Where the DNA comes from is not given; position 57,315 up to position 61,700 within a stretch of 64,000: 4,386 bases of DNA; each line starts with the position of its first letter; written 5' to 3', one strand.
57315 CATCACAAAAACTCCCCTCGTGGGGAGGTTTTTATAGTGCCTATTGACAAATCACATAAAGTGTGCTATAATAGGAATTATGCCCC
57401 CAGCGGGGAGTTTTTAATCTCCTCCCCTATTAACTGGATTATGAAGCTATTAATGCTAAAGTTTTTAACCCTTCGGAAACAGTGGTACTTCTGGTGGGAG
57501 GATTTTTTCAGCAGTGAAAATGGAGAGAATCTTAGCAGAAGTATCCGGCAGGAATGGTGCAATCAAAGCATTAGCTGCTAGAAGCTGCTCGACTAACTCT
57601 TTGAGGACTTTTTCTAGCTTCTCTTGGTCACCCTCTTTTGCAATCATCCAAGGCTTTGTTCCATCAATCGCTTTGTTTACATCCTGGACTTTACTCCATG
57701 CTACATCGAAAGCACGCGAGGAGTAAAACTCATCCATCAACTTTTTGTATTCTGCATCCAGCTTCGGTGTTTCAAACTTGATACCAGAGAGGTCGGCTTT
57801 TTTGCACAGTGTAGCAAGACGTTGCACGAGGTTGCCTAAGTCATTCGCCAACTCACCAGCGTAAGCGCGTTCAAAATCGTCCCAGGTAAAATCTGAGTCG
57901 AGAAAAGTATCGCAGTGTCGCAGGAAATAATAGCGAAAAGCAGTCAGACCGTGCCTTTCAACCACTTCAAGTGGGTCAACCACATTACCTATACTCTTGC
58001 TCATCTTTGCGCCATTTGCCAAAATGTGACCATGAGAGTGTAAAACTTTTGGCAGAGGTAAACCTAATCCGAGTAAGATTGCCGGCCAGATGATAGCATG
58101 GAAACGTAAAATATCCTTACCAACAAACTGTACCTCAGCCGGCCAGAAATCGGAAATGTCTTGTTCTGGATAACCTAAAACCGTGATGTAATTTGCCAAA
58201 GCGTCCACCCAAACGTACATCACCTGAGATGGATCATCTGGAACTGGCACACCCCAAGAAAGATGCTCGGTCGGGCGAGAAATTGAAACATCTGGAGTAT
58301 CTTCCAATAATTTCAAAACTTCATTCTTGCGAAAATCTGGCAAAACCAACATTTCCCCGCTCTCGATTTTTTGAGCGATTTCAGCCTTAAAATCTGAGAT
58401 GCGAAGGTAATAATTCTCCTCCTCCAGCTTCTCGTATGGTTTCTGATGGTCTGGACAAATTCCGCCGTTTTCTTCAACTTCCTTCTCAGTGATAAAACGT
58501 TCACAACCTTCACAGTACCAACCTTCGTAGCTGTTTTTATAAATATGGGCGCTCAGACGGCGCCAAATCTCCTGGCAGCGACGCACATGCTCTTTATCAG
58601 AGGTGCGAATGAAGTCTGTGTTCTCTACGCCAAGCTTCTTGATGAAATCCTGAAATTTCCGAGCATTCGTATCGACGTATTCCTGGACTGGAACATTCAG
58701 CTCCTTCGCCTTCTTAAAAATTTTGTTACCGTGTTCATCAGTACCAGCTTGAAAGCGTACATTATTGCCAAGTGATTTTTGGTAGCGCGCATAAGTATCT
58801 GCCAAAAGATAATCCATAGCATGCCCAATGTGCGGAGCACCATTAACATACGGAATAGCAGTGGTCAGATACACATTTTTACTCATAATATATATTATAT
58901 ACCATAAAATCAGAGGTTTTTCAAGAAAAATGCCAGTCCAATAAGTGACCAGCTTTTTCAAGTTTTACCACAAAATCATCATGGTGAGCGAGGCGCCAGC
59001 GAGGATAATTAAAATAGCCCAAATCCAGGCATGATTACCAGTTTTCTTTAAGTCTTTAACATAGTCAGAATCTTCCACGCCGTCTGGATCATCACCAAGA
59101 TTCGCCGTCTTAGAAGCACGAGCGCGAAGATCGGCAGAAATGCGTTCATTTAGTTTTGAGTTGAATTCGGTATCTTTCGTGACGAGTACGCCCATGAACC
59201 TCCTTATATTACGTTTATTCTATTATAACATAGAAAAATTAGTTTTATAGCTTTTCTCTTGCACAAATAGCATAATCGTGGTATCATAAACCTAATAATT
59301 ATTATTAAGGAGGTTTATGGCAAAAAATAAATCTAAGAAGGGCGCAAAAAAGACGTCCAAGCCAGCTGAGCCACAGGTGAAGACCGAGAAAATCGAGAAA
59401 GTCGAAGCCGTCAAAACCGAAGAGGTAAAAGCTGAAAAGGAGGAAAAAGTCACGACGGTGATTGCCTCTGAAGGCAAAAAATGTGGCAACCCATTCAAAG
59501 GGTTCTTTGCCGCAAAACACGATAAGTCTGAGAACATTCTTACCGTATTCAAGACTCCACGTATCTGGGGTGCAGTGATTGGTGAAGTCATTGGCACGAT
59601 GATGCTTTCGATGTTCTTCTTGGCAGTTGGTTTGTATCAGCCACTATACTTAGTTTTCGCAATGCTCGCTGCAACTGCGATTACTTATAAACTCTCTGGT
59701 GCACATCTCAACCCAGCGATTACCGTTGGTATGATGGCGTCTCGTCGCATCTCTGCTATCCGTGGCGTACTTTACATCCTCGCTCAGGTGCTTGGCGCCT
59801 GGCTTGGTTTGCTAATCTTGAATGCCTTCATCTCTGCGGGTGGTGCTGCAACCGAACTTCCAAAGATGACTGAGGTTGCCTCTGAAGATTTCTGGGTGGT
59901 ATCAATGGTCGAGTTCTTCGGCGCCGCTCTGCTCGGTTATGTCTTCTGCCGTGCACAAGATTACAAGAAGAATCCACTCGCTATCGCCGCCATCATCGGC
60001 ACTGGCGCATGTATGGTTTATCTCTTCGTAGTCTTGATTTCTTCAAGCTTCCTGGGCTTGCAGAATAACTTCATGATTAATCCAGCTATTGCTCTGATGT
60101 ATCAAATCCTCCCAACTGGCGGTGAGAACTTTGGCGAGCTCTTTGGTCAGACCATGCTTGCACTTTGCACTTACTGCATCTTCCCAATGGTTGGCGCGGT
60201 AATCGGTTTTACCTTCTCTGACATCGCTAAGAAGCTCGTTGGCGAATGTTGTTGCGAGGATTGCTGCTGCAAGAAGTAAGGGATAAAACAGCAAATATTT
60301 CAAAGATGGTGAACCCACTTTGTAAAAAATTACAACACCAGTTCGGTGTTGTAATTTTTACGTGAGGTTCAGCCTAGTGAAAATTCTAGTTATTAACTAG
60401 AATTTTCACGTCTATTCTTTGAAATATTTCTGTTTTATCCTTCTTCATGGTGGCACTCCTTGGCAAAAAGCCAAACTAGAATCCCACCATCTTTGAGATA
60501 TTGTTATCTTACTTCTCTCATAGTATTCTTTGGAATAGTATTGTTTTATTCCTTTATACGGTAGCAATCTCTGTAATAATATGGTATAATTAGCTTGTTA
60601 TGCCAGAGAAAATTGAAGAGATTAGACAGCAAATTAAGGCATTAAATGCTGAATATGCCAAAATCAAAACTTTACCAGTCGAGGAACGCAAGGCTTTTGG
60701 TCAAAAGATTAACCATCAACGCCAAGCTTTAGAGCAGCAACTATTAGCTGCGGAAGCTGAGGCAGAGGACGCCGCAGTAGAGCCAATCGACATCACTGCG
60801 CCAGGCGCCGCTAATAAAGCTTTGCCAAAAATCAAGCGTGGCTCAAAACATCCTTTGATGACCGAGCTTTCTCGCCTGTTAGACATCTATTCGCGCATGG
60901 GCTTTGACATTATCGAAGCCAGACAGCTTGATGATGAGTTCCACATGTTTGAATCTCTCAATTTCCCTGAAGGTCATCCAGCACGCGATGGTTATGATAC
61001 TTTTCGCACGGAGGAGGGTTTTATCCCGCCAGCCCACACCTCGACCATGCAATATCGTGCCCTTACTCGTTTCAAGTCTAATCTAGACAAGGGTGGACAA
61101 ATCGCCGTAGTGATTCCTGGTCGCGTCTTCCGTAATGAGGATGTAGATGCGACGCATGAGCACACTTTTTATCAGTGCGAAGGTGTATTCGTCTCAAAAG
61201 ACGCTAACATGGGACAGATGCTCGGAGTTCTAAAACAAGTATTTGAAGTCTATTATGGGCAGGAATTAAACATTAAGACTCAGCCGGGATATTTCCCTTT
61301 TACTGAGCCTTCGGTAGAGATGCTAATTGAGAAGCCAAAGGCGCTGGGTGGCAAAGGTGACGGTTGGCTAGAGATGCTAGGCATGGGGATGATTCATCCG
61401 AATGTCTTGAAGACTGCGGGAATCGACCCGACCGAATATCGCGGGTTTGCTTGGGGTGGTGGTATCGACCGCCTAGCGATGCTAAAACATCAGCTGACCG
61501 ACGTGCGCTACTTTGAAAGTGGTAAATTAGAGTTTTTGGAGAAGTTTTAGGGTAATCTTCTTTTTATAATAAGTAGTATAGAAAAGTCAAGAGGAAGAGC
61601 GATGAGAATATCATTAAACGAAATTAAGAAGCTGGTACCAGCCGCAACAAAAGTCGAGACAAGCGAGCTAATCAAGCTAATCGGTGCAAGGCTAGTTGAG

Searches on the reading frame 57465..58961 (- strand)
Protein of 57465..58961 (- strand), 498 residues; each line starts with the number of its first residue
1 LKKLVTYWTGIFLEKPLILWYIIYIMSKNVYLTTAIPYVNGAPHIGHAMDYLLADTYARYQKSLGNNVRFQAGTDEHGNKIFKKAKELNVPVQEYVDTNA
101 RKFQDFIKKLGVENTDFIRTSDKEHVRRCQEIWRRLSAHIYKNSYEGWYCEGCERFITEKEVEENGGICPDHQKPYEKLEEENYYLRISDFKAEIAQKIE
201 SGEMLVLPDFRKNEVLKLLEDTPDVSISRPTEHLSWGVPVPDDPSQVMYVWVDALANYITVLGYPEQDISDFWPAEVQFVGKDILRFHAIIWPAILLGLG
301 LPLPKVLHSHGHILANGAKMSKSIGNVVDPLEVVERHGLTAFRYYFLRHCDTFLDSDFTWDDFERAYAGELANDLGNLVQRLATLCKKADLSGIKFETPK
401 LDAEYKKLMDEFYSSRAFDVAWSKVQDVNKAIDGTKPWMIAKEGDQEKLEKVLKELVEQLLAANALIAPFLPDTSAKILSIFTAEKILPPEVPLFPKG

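Call 22: search_protein_families(library=pfam, proteins=[window:57465-58961:-], max_evalue=0.001)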
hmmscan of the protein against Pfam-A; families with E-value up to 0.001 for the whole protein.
window:57465-58961:- (498 aa): 4 families
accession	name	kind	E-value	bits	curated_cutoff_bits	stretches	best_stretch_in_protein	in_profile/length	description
PF09334.17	tRNA-synt_1g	-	1e-96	324.5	20.1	2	178-382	178-390/391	tRNA synthetases class I (M)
PF00133.28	tRNA-synt_1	-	4.1e-34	118.5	22.7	2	32-241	27-244/414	tRNA synthetases class I (I, L, M and V)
PF01406.26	tRNA-synt_1e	-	3.5e-14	53.3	27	1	34-139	14-118/301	tRNA synthetases class I (C) catalytic domain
PF01921.24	tRNA-synt_1f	-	0.00056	19.4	27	0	313-349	276-312/360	tRNA synthetases class I (K)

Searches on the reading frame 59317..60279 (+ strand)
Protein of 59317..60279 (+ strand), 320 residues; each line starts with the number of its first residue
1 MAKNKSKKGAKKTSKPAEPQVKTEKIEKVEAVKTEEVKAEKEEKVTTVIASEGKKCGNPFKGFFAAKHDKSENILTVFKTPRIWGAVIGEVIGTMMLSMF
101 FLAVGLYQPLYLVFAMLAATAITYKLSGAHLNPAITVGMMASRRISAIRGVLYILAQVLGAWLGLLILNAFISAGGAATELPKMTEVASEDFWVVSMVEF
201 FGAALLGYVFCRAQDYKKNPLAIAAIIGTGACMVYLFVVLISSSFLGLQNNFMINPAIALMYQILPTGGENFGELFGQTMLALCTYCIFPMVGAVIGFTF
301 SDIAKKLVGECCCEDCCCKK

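Call 22: search_protein_families(library=pfam, proteins=[window:59317-60279:+], max_evalue=0.001)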
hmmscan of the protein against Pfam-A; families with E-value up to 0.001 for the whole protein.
window:59317-60279:+ (320 aa): 1 family
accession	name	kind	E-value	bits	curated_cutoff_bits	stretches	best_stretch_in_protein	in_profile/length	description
PF00230.25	MIP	-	2.7e-18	67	25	1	79-297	3-218/222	Major intrinsic protein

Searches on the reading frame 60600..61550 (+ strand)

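Call 22: search_protein_families(library=pfam, proteins=[window:60600-61550:+], max_evalue=0.001)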
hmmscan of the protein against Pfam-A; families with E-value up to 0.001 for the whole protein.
window:60600-61550:+ (316 aa): 2 families
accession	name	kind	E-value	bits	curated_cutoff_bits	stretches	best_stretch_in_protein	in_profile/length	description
PF01409.25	tRNA-synt_2d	-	3.2e-70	236.8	19.8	1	75-316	8-246/246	tRNA synthetases class II core domain (F)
PF02912.23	Phe_tRNA-synt_N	-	1.3e-07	31.9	22.3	1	15-60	20-65/69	Aminoacyl tRNA synthetase class II, N-terminal domain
